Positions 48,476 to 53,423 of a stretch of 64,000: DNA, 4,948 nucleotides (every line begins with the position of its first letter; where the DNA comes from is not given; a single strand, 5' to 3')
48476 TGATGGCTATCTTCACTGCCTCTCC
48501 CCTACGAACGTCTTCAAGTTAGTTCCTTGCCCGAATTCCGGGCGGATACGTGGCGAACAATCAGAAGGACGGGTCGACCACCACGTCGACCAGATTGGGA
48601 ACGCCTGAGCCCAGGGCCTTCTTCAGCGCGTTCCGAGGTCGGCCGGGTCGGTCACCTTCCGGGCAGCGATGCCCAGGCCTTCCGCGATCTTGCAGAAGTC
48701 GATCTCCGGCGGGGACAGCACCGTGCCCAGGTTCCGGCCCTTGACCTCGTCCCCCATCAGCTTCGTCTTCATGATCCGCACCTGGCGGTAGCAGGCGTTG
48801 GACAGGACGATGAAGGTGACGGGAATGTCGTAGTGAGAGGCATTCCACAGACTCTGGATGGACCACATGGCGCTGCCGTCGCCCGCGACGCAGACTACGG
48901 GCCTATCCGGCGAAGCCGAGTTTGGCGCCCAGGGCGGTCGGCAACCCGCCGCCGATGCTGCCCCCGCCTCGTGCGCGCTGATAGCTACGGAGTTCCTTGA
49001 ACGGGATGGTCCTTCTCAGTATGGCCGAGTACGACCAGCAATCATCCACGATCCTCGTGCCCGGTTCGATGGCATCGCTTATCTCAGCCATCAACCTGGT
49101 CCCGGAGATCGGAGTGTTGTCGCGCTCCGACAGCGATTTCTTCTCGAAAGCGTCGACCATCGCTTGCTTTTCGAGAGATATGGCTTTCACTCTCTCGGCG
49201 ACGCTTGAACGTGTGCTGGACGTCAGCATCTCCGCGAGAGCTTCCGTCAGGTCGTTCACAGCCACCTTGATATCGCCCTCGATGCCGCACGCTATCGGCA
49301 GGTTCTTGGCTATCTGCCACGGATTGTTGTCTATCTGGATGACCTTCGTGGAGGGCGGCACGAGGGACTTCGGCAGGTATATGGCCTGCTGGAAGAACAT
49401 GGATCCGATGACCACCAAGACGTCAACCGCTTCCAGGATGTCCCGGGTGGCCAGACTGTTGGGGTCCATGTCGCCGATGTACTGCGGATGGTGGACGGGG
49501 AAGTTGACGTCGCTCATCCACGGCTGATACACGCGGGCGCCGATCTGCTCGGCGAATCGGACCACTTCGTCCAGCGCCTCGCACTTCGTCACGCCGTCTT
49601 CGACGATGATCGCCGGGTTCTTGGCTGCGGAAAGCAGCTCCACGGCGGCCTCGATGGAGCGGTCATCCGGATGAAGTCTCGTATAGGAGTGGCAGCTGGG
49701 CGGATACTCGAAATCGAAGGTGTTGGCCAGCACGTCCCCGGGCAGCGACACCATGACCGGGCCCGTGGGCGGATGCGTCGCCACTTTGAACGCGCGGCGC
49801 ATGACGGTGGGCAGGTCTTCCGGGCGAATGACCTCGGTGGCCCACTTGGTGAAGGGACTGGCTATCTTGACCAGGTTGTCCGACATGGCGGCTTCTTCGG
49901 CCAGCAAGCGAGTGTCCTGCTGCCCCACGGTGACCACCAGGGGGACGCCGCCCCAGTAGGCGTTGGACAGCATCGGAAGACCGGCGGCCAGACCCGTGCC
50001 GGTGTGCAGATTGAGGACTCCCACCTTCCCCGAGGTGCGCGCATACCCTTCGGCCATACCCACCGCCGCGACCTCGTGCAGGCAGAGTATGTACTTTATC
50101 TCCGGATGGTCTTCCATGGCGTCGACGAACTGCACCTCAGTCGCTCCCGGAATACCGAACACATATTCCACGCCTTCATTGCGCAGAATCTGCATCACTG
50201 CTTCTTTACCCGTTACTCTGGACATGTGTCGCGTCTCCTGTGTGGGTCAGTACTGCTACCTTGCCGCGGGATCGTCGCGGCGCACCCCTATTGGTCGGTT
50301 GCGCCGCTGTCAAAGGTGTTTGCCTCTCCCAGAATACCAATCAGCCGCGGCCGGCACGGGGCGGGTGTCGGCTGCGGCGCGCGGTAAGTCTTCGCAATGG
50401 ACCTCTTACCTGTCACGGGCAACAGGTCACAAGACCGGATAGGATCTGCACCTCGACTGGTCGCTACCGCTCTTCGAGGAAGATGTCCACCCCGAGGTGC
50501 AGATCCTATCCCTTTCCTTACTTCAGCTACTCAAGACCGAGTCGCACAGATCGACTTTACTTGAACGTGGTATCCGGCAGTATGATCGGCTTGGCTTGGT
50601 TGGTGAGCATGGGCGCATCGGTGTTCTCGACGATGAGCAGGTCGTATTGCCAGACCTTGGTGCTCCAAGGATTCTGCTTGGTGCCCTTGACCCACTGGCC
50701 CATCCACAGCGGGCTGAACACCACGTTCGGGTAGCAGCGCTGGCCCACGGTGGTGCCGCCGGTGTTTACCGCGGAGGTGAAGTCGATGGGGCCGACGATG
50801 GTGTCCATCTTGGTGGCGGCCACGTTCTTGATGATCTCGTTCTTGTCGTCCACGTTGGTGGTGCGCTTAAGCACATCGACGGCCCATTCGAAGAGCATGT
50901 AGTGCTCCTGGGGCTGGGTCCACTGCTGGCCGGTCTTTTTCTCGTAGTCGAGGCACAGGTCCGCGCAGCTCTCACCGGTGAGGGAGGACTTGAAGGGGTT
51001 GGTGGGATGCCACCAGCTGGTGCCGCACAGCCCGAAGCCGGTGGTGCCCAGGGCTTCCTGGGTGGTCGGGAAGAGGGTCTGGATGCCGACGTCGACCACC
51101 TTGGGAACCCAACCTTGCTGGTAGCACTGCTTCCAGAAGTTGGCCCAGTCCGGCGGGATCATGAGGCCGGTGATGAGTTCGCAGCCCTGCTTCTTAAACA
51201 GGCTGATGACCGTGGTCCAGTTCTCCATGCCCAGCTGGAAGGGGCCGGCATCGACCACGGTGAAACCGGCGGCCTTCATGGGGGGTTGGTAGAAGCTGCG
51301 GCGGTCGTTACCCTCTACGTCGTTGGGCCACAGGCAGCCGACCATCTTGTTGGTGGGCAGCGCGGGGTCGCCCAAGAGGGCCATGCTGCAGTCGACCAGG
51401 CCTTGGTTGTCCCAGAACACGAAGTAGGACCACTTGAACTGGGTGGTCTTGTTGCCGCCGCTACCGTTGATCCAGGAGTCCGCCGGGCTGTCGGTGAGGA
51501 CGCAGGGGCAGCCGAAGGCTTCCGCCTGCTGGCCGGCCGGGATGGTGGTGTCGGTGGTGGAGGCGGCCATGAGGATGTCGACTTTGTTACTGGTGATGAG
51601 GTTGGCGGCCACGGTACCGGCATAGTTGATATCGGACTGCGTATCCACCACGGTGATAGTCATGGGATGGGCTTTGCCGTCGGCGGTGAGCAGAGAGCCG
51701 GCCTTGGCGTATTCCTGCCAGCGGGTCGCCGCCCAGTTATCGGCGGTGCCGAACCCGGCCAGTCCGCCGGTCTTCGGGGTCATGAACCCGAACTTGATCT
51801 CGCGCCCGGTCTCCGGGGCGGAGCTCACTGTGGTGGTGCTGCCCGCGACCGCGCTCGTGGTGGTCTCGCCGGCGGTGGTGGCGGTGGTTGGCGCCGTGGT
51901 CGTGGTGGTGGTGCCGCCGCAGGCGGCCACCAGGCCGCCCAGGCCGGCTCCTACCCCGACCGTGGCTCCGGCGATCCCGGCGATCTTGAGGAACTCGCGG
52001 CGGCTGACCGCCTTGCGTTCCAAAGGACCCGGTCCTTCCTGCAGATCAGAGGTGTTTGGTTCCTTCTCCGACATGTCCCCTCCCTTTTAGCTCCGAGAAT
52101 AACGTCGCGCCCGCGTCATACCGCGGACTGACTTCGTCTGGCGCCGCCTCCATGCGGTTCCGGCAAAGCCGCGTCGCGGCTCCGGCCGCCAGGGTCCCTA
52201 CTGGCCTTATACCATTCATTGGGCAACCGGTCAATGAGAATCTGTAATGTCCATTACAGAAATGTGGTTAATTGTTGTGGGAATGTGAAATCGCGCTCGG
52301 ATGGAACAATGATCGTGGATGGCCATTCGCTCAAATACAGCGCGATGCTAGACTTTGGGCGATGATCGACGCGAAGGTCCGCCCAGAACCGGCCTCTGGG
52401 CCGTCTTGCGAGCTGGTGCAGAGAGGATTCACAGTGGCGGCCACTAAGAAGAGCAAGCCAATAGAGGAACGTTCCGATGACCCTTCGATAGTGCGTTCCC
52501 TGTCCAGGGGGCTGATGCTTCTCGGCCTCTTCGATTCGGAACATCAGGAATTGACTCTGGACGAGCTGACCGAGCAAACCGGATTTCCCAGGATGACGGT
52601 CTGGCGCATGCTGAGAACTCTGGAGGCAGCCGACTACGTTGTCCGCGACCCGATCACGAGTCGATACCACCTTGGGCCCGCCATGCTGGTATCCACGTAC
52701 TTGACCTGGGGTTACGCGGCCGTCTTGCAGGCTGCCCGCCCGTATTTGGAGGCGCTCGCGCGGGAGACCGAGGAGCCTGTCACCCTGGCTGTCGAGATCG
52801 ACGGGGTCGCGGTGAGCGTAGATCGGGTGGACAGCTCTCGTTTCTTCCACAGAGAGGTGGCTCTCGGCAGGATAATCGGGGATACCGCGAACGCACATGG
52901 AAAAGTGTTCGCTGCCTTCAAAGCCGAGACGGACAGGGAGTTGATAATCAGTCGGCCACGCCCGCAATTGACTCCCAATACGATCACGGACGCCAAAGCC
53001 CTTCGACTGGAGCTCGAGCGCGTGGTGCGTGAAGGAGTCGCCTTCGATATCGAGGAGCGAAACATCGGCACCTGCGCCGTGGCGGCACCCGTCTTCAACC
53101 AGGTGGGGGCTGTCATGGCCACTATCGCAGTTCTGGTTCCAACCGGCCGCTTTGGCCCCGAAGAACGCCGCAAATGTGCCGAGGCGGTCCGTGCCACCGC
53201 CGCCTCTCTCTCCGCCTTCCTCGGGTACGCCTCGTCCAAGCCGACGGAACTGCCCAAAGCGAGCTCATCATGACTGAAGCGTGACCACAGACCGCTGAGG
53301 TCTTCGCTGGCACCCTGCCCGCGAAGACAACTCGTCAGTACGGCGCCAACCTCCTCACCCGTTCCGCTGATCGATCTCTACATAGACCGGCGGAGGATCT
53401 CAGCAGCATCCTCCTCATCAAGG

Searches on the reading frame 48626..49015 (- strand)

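Call 57: search_protein_families(library=pfam, proteins=[window:48626-49015:-], max_evalue=0.001)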
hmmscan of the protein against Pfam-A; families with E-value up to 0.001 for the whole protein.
window:48626-49015:- (130 aa): 1 family
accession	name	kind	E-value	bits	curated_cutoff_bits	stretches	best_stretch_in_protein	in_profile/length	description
PF02775.26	TPP_enzyme_C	-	1e-20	74.5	21.9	1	7-127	22-133/151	Thiamine pyrophosphate enzyme, C-terminal TPP binding domain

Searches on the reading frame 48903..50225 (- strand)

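Call 37: search_protein_families(library=pfam, proteins=[window:48903-50225:-], max_evalue=0.001)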
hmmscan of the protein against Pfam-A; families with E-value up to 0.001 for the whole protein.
window:48903-50225:- (440 aa): 2 families
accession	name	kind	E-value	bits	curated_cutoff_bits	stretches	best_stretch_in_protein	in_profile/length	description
PF02776.23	TPP_enzyme_N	-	1.4e-32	112.4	26.8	1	5-110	2-107/119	Thiamine pyrophosphate enzyme, N-terminal TPP binding domain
PF00205.28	TPP_enzyme_M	-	8.9e-26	90.7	30.4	1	191-325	1-136/137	Thiamine pyrophosphate enzyme, central domain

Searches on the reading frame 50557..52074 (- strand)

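Call 37: search_protein_families(library=pfam, proteins=[window:50557-52074:-], max_evalue=0.001)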
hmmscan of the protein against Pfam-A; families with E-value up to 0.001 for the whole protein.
window:50557-52074:- (505 aa): 1 family
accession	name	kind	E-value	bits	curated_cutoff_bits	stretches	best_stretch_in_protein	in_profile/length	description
PF13458.12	Peripla_BP_6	-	9.3e-28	98.3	31.7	1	92-437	1-327/343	Periplasmic binding protein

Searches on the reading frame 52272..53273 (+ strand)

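Call 37: search_protein_families(library=pfam, proteins=[window:52272-53273:+], max_evalue=0.001)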
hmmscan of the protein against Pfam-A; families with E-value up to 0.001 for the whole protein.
window:52272-53273:+ (333 aa): 4 families
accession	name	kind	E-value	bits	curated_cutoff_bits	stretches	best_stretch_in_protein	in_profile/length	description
PF01614.24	IclR_C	-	2.9e-33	115.3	24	1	150-314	8-173/174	Bacterial transcriptional regulator IclR C-terminal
PF09339.16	HTH_IclR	-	2.5e-12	46.8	22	1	76-127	1-52/52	IclR helix-turn-helix domain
PF25213.1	HVO_A0261_N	-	1.5e-05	25.2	35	1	75-135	9-64/86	HVO_A0261 N-terminal domain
PF01978.25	TrmB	-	0.00077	19.7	25.6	0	90-129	19-58/68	Sugar-specific transcriptional regulator TrmB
